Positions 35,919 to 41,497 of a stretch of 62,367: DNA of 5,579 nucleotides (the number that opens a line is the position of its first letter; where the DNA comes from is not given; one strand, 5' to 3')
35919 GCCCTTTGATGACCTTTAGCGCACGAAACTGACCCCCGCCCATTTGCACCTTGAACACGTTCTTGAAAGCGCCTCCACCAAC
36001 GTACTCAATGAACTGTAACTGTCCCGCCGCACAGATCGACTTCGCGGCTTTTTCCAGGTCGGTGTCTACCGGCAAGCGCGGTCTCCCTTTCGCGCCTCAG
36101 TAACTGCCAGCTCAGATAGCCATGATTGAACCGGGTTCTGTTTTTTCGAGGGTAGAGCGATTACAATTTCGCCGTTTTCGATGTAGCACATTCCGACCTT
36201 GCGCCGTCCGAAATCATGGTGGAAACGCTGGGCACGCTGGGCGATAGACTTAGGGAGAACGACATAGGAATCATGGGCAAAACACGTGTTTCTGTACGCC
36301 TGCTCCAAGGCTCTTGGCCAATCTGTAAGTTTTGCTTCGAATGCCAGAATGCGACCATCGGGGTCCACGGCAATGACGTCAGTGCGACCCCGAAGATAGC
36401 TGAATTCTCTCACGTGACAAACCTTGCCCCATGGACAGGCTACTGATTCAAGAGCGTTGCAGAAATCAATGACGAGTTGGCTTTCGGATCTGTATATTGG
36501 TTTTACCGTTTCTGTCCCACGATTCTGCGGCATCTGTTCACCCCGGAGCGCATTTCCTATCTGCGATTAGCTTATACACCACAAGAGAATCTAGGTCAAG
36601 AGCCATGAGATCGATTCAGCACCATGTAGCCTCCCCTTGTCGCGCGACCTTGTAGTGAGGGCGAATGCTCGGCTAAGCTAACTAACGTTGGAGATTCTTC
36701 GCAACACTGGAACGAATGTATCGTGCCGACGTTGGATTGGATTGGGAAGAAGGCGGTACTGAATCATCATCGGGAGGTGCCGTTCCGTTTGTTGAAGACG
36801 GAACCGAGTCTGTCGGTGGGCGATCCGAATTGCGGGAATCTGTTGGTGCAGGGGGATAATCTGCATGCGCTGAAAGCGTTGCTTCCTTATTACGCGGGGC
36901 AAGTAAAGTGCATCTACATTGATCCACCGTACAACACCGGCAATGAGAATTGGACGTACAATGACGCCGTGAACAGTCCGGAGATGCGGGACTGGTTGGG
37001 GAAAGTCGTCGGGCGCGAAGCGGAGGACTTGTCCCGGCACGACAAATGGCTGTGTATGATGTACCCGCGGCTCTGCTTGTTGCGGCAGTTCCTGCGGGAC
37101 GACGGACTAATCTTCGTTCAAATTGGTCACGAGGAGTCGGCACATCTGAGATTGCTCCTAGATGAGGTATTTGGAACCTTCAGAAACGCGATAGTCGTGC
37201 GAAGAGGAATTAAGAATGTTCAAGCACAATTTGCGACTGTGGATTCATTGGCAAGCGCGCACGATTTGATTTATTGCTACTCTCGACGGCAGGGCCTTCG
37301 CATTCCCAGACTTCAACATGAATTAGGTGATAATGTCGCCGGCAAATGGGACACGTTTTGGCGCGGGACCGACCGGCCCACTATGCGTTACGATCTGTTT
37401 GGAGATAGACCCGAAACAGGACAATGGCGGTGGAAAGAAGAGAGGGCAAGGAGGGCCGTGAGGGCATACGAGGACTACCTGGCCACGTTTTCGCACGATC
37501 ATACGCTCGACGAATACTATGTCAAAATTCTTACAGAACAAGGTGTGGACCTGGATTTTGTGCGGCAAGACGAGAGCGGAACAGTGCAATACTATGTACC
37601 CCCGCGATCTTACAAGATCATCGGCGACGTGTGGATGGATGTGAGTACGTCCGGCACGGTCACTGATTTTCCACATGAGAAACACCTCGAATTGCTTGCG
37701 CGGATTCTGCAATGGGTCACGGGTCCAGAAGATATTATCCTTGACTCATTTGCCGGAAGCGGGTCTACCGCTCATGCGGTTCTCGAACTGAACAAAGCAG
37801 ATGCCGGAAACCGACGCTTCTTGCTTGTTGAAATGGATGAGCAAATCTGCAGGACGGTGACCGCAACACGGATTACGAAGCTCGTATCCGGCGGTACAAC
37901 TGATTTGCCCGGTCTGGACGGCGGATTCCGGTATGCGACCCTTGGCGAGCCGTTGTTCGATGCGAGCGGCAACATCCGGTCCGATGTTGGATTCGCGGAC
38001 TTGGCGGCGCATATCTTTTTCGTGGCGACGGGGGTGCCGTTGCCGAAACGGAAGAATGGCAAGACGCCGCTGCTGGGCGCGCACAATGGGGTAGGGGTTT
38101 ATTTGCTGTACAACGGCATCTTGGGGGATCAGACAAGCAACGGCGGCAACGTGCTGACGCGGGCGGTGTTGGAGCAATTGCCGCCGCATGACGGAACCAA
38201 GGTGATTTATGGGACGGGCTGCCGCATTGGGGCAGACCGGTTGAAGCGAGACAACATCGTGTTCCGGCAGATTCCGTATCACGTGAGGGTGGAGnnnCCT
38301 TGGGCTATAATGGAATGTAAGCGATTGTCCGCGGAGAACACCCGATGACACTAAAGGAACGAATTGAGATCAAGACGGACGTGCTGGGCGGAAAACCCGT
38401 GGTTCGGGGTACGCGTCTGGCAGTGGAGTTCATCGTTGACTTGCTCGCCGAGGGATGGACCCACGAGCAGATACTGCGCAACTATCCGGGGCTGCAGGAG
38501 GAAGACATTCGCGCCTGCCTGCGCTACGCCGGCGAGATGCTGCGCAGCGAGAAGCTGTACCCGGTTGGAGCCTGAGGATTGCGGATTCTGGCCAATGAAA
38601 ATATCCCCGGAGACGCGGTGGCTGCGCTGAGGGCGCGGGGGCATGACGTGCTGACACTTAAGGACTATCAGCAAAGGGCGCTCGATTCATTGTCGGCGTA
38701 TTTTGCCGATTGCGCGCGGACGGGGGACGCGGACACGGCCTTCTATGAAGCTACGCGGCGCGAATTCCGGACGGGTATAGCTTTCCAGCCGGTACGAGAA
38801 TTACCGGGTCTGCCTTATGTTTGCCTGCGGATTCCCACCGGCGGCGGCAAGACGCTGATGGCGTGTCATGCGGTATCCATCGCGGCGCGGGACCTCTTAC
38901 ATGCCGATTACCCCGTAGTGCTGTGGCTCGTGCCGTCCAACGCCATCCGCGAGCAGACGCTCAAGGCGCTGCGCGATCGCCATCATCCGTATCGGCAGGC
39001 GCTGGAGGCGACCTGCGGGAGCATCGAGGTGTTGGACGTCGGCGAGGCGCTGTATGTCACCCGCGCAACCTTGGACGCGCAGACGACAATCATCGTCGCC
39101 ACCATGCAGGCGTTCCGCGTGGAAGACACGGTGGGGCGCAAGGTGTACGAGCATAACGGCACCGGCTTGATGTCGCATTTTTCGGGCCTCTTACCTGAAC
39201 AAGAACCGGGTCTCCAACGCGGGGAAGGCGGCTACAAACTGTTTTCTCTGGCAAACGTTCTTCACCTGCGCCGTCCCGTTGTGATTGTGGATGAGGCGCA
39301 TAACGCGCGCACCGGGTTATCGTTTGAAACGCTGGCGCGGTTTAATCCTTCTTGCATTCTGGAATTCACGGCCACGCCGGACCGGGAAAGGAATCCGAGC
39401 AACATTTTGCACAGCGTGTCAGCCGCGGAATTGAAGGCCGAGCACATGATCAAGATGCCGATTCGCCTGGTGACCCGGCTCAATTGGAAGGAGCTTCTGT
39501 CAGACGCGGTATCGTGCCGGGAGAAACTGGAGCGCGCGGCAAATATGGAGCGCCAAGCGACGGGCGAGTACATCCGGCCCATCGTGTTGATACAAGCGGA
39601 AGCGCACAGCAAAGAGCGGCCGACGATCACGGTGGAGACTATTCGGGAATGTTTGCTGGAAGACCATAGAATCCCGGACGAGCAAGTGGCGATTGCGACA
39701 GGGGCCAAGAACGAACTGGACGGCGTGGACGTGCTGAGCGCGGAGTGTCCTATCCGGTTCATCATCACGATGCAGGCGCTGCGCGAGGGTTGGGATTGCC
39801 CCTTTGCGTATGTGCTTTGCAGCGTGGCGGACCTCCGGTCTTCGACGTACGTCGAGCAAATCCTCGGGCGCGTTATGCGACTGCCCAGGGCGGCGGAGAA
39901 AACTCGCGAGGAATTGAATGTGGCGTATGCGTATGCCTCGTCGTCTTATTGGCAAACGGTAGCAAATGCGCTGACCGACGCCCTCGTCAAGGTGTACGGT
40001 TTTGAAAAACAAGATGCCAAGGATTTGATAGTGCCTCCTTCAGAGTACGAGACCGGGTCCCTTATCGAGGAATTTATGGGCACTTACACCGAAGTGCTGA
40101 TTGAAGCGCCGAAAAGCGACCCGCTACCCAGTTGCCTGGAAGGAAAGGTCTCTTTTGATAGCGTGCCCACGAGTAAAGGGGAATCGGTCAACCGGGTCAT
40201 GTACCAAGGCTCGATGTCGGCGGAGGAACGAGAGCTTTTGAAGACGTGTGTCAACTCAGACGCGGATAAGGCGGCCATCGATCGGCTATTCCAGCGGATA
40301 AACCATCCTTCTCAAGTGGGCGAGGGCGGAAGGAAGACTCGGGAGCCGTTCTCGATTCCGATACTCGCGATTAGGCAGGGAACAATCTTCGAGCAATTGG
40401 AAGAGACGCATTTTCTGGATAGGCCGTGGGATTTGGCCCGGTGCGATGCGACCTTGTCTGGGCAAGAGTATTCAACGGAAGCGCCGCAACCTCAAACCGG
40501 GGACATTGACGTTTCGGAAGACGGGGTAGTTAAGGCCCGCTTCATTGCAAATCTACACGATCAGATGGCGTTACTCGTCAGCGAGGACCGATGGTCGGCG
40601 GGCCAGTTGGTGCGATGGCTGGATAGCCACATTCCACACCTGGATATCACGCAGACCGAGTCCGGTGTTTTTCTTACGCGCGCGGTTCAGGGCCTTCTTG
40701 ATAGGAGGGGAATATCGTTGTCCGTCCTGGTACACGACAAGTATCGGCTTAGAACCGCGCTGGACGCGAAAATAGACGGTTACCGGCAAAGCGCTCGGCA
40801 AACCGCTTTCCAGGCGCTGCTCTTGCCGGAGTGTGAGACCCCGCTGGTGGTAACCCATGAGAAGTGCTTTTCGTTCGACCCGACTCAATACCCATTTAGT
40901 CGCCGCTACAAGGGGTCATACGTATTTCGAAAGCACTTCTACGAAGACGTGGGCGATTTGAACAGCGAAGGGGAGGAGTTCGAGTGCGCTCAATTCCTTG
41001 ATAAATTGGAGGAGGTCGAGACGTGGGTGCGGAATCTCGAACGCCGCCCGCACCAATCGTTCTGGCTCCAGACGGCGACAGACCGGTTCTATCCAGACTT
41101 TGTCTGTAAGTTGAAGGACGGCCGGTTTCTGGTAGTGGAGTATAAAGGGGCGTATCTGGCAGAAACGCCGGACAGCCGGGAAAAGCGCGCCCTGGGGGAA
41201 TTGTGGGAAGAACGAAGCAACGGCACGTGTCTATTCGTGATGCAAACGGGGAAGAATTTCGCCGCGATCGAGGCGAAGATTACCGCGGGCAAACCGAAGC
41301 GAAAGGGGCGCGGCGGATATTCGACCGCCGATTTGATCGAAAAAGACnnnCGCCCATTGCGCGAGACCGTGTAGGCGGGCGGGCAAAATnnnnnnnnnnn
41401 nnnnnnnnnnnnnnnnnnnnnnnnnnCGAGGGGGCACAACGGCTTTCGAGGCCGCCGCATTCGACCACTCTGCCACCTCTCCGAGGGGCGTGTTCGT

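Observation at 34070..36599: Candidate undescribed three-gene defence operon: PD-(D/E)XK nuclease - Ser/Thr kinase - putative TIM-barrel protein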

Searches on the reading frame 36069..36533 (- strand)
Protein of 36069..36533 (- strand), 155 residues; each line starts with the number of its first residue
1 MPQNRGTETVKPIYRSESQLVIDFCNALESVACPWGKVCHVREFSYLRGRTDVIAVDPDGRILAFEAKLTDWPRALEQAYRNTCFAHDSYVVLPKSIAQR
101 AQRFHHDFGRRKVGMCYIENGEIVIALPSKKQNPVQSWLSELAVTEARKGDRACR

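Call 6: search_protein_families(library=pfam, proteins=[window:36069-36533:-], max_evalue=1)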
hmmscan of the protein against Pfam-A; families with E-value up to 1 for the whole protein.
seq(155 aa): 1 family
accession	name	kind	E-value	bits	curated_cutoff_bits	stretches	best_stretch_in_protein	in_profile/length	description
PF09289.16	FOLN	-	0.028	15.1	21.1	1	29-41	2-14/22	Follistatin/Osteonectin-like EGF domain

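Call 7: search_protein_families(library=padloc, proteins=[window:36069-36533:-], max_evalue=1)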
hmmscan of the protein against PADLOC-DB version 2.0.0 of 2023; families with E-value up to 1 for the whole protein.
seq(155 aa): 0 families

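Call 8: search_protein_families(library=ncbifam, proteins=[window:36069-36533:-], max_evalue=1)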
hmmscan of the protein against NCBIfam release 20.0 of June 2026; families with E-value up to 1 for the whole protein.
seq(155 aa): 0 families

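Call 28: find_homologous_proteins(query=window:36069-36533:-)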
Query seq(155 aa) (155 aa): 71 proteins with E <= 0.001 among 88 candidates.
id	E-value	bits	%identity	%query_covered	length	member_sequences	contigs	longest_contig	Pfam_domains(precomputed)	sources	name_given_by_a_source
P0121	6.9e-62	226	65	99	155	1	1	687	-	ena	-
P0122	5.5e-61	223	64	99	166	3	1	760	-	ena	-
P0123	2.7e-60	221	64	99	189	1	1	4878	-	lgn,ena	-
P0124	4.7e-54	201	58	95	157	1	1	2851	-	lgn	-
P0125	1.3e-51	193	56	97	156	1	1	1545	-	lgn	-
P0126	1.0e-45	174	57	90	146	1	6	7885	-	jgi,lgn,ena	-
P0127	5.9e-38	148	58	83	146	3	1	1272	-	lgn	-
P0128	5.9e-38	148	55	87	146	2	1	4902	-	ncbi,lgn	-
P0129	7.6e-38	148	51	91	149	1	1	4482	-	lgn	-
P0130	8.4e-38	148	53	89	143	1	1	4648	-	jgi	jgi:hypothetical protein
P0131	1.1e-37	147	55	86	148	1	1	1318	-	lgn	-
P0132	1.2e-37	147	53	86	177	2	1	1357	-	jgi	-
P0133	1.2e-37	147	53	87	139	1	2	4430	-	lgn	-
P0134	1.9e-37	147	53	88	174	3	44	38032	-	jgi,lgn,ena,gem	jgi:hypothetical protein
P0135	1.9e-37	147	50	90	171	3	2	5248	-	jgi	jgi:hypothetical protein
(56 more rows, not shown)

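Call 31: search_solved_structures(query=A2, max_evalue=10)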
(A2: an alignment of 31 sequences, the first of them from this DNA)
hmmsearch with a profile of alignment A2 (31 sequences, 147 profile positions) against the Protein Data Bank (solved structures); distinct sequences matched with E-value up to 10: 15.
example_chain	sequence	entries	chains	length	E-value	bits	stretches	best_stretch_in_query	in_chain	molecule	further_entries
7dou_4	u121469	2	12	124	0.59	12.9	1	32-59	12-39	Cement protein gp16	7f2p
8w7l_B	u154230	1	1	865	0.85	12.3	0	65-118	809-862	Protein kinase domain-containing protein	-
6bux_A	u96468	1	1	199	1.1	11.9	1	63-81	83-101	Apolipoprotein B mRNA editing enzyme catalytic subunit 3G catalytic domain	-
8w7l_A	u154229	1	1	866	1.2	11.9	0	65-118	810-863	Protein kinase domain-containing protein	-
8w7a_A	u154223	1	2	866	1.2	11.9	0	65-118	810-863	Protein kinase domain-containing protein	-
8w7j_A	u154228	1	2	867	1.2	11.9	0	65-118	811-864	Protein kinase domain-containing protein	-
8wgo_A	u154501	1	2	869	1.2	11.8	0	65-118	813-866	Protein kinase domain-containing protein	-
7uxd_A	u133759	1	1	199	1.5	11.6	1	64-81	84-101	DNA dC->dU-editing enzyme APOBEC-3G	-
6k3j_A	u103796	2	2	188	1.5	11.5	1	64-81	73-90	DNA dC->dU-editing enzyme APOBEC-3G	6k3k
3e1u_A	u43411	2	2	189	1.6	11.5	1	64-81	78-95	DNA dC->dU-editing enzyme APOBEC-3G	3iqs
2jyw_A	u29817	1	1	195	1.6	11.5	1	64-81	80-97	DNA dC->dU-editing enzyme APOBEC-3G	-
8w20_C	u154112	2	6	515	1.6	11.5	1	39-60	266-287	Secreted esterase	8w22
2kbo_A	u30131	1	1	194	1.6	11.4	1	64-81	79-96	DNA dC->dU-editing enzyme APOBEC-3G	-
4row_A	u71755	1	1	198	1.6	11.4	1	64-81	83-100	DNA dC->dU-editing enzyme APOBEC-3G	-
4rov_A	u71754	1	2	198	1.7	11.4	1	64-81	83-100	DNA dC->dU-editing enzyme APOBEC-3G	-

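Call 40: predict_structure(alignment_id=A2)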
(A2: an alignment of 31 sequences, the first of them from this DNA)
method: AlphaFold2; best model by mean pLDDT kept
length: 155 residues; sequences in the alignment: 31
mean_pLDDT: 93.5   pTM: 0.86
mean pLDDT of the five models: 93.5, 93.2, 93.1, 91.8, 91.8
residues with pLDDT >= 90: 133; 70-90: 12; 50-70: 10; < 50: 0
segments of 3 or more residues with pLDDT < 50: none
pLDDT, mean of each block of 10 residues (from residue 1): 68 92 98 97 92 97 98 98 97 98 98 98 98 95 93 67
secondary structure, 60 per line:
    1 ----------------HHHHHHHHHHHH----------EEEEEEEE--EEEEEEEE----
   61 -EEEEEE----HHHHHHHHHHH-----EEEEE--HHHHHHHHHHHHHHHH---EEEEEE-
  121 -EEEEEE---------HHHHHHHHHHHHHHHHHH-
elements in order: H17-28 E39-46 E49-56 E62-67 H72-82 E88-92 H95-110 E114-119 E122-127 H137-154

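Call 42: fold_search(model_id=the predicted structure, library=pdb)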
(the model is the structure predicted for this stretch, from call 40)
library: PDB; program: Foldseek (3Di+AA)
matches with E <= 10: 524; with E <= 0.001: 1
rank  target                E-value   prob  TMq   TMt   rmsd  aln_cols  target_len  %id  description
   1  3dnx                  4.6e-07  1.00  0.65  0.69   3.2       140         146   11  SPO1766 protein of unknown function from Silicibacter pomeroyi. (released 2008-09-02)
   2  2vld_A                1.4e-03  1.00  0.30  0.22   3.9        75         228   24  crystal structure of a repair endonuclease from Pyrococcus abyssi (released 2009-05-19)
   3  2vld_B                2.2e-03  1.00  0.30  0.22   3.9        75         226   24  crystal structure of a repair endonuclease from Pyrococcus abyssi (released 2009-05-19)
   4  4dap                  2.4e-03  0.99  0.37  0.26   6.9       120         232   10  The structure of Escherichia coli SfsA (released 2013-08-14)
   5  5gke_A                4.0e-03  0.99  0.39  0.28   4.4       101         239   19  Structure of EndoMS-dsDNA1 complex (released 2016-11-02)
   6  8gh6_A                1.3e-02  0.44  0.31  0.07  14.8       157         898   14  Bombyx mori R2 retrotransposon initiating target-primed reverse transcription (released 2023-04-05)
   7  7lw7                  1.5e-02  0.33  0.28  0.17  16.5       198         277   13  Human Exonuclease 5 crystal structure (released 2021-07-14)
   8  7lwa_A                1.6e-02  0.15  0.21  0.14  18.3       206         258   13  Human Exonuclease 5 crystal structure (T88E) in complex with ssDNA and Mg (released 2021-07-14)
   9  8iby_C                2.6e-02  0.35  0.31  0.08  14.9       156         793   13  Structure of R2 with 5'ORF (released 2023-09-20)
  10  7lw9_A                3.2e-02  0.18  0.25  0.17  17.2       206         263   14  Human Exonuclease 5 crystal structure in complex with ssDNA, Sm, and Na (released 2021-07-14)
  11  7lw8_A                3.2e-02  0.15  0.23  0.15  17.2       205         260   13  Human Exonuclease 5 crystal structure in complex with a ssDNA (released 2021-07-14)
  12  6ypa_A                4.4e-02  0.41  0.28  0.18   9.5       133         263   13  The C146A variant of an amidase from Pyrococcus horikoshii with bound glutaramide (released 2020-06-03)
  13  5cs4_B                5.0e-02  0.57  0.34  0.16   6.1       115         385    9  Crystal structure of domains AC3-AC5 of yeast acetyl-CoA carboxylase (released 2015-10-28)
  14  6ypa_B                7.4e-02  0.20  0.29  0.19  10.4       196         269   11  The C146A variant of an amidase from Pyrococcus horikoshii with bound glutaramide (released 2020-06-03)
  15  9np6_A                9.0e-02  0.12  0.18  0.05  13.3       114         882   17  Cryo-EM structure of AdnA(D934A)-AdnB(D1014A) in complex with AMPPNP and blunt end DNA (released 2025-03-19)
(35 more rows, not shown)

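Call 85: search_protein_families(library=phrogs, proteins=[window:36069-36533:-], max_evalue=1)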
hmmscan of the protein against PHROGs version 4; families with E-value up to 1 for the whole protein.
seq(155 aa): 4 families
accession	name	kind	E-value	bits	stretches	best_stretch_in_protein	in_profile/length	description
phrog_22231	-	unknown function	0.16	12.6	1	52-82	125-155/254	-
phrog_93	-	DNA, RNA and nucleotide metabolism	0.2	11.2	1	10-79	347-412/613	endonuclease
phrog_2776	-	unknown function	0.23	12.1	1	50-133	44-125/181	-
phrog_38453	-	unknown function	0.32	12.2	0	100-126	16-41/70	-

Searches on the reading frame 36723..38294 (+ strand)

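Call 62: search_protein_families(library=pfam, proteins=[window:36723-38294:+], max_evalue=0.001)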
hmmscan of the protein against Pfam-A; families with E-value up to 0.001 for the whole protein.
window:36723-38294:+ (524 aa): 1 family
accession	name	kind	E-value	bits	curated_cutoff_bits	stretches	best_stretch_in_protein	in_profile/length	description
PF01555.25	N6_N4_Mtase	-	7.4e-30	105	26.7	1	61-379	1-219/221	DNA methylase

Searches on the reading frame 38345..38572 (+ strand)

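Call 62: search_protein_families(library=pfam, proteins=[window:38345-38572:+], max_evalue=0.001)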
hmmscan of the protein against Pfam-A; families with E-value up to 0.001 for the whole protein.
window:38345-38572:+ (76 aa): 1 family
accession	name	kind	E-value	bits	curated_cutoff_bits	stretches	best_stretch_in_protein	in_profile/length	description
PF04255.20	DUF433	-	1.3e-24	86.2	23.6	1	7-62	1-56/56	Protein of unknown function (DUF433)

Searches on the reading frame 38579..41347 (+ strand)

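Call 62: search_protein_families(library=pfam, proteins=[window:38579-41347:+], max_evalue=0.001)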
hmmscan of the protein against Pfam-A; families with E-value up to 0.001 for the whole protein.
window:38579-41347:+ (923 aa): 3 families
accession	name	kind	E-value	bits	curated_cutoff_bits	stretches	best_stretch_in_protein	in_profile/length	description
PF04851.21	ResIII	-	3.6e-16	60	22.5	1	26-269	3-164/164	Type III restriction enzyme, res subunit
PF00270.35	DEAD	-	4.3e-07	30.2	26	1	81-179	17-105/167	DEAD/DEAH box helicase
PF18480.7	DUF5615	-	0.00024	21.3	23.8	0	1-34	1-35/110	Domain of unknown function (DUF5615)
